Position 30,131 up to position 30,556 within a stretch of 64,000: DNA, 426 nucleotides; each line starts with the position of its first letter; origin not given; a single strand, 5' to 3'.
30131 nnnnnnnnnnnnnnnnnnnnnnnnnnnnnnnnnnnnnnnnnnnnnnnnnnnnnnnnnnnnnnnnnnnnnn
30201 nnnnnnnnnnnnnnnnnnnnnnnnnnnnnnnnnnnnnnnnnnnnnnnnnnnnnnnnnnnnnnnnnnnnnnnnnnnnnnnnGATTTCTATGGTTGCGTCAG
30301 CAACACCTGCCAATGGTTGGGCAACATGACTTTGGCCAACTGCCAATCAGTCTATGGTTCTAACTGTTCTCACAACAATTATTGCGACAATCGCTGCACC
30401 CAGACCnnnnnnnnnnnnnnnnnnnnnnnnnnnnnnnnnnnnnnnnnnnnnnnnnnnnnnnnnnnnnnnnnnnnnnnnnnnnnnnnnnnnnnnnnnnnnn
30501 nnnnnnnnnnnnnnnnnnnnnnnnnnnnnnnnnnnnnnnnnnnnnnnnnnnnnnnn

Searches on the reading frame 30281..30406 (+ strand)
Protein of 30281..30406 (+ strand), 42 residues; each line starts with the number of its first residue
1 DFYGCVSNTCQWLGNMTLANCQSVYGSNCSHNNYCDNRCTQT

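Call 66: search_protein_families(library=pfam, alignment_id=A4, max_evalue=10)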
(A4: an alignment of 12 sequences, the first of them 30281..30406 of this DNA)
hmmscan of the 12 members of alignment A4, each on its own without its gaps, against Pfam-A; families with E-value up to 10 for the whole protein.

A. member 1, window:30281-30406:+ (42 aa): 0 families

B. families by the number of members that match (of 12 scanned): 1 family
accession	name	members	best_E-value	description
PF21341.3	TRAF2_zf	1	0.018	TRAF2, second zinc finger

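Call 69: search_solved_structures(query=A4, max_evalue=10)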
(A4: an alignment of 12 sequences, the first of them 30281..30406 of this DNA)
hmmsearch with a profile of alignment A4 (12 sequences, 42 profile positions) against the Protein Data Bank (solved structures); distinct sequences matched with E-value up to 10: 3.
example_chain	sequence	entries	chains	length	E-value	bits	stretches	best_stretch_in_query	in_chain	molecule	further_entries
6zpl_B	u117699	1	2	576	1.3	12.6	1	9-32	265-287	Sodium- and chloride-dependent glycine transporter 1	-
6zbv_A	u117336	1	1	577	1.3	12.6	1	9-32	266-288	Sodium- and chloride-dependent glycine transporter 1,Sodium- and chloride-dependent glycin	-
8wfi_A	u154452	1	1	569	1.4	12.4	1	10-32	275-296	Isoform GlyT-1B of Sodium- and chloride-dependent glycine transporter 1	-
